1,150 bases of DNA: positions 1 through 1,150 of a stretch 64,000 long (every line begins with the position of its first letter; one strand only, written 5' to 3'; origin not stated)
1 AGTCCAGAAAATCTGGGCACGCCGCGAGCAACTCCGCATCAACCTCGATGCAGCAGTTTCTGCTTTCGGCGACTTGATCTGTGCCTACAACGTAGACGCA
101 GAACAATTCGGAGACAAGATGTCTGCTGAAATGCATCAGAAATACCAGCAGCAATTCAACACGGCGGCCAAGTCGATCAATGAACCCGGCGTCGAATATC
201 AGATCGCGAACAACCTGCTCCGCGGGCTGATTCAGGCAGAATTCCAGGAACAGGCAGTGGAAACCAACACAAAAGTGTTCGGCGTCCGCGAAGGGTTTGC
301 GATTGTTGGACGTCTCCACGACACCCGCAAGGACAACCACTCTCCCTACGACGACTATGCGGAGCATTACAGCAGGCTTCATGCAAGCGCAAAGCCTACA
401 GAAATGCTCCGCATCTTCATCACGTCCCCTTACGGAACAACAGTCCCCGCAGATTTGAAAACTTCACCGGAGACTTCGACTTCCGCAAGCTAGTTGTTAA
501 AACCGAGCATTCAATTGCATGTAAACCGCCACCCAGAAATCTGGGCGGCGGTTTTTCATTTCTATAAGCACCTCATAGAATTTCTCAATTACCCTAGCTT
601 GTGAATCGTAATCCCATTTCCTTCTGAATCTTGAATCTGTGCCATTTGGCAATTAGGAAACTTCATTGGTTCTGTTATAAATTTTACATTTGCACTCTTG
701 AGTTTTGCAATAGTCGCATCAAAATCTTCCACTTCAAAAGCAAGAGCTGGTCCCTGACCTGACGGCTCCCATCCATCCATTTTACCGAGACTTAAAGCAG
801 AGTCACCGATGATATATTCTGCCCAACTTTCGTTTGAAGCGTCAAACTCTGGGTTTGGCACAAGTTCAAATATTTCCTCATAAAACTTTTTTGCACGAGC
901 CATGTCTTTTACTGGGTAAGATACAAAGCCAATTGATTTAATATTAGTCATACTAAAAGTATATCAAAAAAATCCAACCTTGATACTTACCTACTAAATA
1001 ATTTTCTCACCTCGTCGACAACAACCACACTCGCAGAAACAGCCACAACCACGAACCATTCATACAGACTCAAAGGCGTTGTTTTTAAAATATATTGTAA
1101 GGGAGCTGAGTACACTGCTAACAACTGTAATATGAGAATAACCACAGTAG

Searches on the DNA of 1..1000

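Call 33: search_rna_families(source=window, start=1, end=1000, threshold=evalue, max_evalue=1)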
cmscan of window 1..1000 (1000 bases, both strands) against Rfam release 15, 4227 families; matches with E-value up to 1: 0.
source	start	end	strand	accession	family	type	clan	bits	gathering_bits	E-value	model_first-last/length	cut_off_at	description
